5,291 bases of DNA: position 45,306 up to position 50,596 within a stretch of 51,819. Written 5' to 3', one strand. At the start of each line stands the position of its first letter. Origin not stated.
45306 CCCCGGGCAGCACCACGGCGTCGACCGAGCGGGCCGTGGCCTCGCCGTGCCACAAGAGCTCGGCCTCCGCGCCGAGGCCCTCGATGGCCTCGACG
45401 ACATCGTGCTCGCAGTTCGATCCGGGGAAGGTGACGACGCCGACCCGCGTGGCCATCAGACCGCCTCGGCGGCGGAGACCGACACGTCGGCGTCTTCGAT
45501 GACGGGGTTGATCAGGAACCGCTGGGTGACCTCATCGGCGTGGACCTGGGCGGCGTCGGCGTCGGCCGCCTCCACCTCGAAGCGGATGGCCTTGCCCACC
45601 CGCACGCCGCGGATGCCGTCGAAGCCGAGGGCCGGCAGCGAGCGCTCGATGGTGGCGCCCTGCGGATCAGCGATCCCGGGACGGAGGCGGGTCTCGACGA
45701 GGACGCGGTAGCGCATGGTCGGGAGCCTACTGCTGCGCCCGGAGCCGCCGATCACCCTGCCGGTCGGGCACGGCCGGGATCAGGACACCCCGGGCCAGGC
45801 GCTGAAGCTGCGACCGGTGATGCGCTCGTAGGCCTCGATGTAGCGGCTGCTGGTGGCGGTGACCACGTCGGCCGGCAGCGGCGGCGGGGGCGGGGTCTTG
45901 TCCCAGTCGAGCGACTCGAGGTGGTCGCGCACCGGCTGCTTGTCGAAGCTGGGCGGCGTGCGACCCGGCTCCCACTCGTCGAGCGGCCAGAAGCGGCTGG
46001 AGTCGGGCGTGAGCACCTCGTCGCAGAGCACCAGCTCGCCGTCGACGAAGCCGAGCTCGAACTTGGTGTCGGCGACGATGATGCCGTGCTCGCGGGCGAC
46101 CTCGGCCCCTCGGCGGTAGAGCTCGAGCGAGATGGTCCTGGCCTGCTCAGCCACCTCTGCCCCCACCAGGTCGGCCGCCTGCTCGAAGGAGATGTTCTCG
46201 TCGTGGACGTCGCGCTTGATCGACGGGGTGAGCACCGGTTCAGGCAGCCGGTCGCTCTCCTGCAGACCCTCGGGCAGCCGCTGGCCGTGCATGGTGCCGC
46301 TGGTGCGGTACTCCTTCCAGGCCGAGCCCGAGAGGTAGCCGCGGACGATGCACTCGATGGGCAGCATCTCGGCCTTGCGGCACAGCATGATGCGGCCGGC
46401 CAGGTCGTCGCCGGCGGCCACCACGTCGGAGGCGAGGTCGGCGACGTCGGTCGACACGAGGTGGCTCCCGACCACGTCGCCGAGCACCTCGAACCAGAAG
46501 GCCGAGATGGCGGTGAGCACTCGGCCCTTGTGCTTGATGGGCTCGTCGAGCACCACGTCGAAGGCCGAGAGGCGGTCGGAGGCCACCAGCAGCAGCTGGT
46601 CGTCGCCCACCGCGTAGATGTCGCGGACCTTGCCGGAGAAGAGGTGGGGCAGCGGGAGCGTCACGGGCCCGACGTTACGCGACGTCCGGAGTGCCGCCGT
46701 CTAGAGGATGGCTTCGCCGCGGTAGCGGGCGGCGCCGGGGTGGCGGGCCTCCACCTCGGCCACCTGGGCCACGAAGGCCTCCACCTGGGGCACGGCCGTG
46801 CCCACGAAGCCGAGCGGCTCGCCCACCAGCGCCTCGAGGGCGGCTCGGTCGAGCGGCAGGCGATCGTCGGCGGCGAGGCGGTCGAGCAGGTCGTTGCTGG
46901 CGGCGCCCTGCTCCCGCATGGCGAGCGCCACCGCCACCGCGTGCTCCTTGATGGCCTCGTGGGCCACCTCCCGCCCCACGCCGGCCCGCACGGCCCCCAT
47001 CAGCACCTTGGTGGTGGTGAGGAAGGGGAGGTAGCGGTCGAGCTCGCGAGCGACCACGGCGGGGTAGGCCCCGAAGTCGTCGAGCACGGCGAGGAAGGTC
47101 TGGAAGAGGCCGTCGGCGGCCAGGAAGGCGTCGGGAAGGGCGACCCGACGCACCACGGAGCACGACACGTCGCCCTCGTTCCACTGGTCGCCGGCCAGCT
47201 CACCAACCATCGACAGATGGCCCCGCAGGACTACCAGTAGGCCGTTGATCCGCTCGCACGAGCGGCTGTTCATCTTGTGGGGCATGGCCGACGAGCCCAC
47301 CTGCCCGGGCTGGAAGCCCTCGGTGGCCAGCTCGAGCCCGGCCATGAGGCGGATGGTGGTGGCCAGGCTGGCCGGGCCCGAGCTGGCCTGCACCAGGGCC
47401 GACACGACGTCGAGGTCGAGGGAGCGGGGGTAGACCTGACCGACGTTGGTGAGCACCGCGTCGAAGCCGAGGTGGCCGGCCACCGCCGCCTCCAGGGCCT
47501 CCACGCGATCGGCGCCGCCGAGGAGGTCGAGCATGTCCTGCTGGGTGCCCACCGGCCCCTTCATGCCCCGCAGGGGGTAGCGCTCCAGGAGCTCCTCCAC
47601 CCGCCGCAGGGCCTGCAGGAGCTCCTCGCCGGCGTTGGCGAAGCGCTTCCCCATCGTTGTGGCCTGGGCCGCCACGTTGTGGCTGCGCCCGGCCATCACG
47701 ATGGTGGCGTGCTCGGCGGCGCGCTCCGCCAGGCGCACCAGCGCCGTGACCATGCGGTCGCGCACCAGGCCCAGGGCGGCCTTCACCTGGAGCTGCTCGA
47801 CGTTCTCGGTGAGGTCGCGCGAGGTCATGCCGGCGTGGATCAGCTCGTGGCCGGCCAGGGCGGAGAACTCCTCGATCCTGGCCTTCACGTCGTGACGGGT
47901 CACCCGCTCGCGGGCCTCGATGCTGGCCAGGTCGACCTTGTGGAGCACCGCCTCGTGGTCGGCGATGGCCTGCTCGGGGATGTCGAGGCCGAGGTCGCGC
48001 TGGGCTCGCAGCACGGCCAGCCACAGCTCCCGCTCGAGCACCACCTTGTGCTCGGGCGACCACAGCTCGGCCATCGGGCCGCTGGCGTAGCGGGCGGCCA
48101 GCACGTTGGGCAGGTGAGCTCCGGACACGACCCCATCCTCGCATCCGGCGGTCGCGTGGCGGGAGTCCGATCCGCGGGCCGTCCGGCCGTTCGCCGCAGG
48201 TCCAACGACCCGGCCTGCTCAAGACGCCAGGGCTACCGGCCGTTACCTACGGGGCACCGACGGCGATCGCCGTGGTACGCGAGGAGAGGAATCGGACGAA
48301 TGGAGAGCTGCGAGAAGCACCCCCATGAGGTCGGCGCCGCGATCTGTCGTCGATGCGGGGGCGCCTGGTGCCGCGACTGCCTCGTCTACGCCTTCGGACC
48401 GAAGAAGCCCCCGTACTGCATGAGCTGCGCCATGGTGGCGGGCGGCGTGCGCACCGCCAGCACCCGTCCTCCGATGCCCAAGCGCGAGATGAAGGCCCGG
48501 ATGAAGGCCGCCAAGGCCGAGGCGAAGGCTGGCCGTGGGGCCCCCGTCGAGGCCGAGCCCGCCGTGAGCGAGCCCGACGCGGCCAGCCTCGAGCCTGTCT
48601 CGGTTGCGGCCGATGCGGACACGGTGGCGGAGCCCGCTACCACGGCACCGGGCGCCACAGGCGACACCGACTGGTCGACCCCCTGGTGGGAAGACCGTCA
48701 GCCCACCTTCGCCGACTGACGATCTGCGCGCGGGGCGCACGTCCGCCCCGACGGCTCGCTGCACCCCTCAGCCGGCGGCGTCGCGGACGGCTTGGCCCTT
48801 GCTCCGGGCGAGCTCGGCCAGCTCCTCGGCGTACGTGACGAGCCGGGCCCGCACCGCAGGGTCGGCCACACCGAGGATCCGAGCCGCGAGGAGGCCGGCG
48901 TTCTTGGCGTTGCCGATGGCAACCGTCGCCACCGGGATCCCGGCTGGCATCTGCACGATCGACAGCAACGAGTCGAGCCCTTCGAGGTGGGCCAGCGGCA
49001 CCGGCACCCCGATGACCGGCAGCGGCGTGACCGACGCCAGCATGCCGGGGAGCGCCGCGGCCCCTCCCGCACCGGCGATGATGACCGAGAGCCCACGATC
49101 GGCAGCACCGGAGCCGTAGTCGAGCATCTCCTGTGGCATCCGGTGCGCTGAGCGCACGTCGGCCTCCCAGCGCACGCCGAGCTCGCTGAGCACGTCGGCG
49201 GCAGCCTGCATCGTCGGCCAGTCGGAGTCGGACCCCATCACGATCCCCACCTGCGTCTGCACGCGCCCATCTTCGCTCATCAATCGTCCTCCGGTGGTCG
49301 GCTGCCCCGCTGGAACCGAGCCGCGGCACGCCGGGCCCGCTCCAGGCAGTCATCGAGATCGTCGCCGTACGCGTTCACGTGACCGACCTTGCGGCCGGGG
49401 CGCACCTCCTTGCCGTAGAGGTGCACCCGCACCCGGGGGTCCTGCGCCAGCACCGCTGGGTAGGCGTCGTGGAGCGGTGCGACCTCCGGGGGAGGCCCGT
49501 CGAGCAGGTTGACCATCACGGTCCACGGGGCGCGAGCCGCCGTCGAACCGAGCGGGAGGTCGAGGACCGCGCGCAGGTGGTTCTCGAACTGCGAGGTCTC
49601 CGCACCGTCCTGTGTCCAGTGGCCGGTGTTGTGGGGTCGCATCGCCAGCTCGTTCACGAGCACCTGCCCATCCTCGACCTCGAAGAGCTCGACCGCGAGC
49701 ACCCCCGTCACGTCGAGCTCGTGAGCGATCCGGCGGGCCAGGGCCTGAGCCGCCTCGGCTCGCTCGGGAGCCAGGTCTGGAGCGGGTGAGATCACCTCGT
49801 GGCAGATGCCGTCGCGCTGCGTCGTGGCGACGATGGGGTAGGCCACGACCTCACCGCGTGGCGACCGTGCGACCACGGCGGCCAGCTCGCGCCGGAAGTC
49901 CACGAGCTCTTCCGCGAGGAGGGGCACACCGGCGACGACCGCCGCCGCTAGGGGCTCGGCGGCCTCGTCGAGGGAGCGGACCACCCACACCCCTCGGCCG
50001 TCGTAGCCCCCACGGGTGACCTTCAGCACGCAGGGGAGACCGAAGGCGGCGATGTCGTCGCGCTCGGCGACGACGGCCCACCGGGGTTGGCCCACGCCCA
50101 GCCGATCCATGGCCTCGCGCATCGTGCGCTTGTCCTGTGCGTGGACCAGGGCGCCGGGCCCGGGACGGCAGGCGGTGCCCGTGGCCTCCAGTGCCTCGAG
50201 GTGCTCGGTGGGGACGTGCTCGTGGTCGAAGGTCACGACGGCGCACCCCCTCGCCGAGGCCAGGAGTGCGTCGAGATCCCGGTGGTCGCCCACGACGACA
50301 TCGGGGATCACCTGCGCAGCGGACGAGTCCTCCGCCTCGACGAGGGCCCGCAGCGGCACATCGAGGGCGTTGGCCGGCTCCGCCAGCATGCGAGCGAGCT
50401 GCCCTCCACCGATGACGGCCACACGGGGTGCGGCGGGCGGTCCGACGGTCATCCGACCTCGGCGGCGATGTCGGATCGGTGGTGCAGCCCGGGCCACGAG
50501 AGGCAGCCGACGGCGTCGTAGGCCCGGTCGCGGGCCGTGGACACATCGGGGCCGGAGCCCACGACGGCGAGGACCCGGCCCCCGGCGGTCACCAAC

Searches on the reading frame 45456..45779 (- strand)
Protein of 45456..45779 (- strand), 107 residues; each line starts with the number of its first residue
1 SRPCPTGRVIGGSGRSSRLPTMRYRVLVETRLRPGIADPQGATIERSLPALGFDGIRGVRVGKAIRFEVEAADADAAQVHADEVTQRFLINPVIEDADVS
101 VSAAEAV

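Call 52: search_protein_families(library=pfam, proteins=[window:45456-45779:-], max_evalue=0.001)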
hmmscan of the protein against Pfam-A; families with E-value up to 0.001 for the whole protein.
window:45456-45779:- (107 aa): 1 family
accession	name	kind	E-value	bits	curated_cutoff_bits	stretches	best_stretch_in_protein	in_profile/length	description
PF02700.19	PurS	-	2.4e-22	79.3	22.2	1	26-100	2-76/77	Phosphoribosylformylglycinamidine (FGAM) synthase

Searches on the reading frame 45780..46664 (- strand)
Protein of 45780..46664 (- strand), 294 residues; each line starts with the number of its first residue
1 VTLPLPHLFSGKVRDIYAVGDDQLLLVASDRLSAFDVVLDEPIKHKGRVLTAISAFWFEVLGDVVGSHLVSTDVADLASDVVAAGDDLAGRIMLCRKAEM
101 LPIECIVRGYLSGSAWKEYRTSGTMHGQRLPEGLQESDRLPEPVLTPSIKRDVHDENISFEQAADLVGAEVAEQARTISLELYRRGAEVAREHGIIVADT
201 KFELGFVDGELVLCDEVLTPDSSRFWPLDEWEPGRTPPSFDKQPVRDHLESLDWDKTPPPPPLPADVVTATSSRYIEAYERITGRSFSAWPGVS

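Call 52: search_protein_families(library=pfam, proteins=[window:45780-46664:-], max_evalue=0.001)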
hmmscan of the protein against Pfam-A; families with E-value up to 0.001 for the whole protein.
window:45780-46664:- (294 aa): 1 family
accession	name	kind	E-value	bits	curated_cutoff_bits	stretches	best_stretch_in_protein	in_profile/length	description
PF01259.24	SAICAR_synt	-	6.3e-73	245.8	20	1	8-257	2-229/233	SAICAR synthetase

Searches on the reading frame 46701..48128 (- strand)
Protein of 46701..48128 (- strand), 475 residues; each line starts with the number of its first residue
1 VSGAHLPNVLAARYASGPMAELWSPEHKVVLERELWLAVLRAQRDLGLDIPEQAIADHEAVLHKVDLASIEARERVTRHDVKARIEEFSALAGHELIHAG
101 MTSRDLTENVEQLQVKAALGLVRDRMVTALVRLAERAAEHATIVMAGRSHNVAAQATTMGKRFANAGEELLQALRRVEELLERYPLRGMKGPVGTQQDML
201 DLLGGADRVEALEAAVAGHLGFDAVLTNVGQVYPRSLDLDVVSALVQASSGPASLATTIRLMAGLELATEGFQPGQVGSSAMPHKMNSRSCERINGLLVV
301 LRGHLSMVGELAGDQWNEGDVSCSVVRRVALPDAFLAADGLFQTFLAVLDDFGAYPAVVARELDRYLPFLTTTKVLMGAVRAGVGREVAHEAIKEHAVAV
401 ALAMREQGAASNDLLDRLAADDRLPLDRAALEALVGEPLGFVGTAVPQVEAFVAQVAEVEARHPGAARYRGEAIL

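Call 52: search_protein_families(library=pfam, proteins=[window:46701-48128:-], max_evalue=0.001)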
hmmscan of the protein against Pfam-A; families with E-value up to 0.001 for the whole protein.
window:46701-48128:- (475 aa): 2 families
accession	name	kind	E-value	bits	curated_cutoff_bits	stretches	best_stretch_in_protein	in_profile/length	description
PF00206.25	Lyase_1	-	1.5e-18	67.7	27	1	53-301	52-310/312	Lyase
PF10397.14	ADSL_C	-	8e-14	52.2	32.7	1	368-452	1-79/79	Adenylosuccinate lyase C-terminus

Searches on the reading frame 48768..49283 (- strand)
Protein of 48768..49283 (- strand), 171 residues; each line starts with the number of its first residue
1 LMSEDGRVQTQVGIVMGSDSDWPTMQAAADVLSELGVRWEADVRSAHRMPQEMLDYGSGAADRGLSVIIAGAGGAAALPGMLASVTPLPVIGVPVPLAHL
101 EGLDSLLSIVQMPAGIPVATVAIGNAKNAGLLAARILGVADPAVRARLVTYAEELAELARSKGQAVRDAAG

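Call 52: search_protein_families(library=pfam, proteins=[window:48768-49283:-], max_evalue=0.001)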
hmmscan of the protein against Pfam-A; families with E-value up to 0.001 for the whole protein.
window:48768-49283:- (171 aa): 1 family
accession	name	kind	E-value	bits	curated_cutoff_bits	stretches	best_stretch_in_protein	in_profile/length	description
PF00731.26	AIRC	-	5.6e-63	211.4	30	1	11-156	1-146/148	AIR carboxylase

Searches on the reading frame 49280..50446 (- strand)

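Call 52: search_protein_families(library=pfam, proteins=[window:49280-50446:-], max_evalue=0.001)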
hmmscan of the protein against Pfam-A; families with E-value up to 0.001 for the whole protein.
window:49280-50446:- (388 aa): 4 families
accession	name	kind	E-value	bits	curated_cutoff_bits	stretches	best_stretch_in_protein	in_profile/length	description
PF02222.28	ATP-grasp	-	2.4e-57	193.9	27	1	112-287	2-179/179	ATP-grasp domain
PF22660.2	RS_preATP-grasp-like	-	7.8e-18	65.1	27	1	9-104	4-98/98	Ribonucleotide synthetase preATP-grasp domain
PF17769.7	PurK_C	-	5.1e-16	58.6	22.6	1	309-370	1-56/56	Phosphoribosylaminoimidazole carboxylase C-terminal domain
PF07478.18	Dala_Dala_lig_C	-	0.00044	20.3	24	0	132-271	32-176/204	D-ala D-ala ligase C-terminus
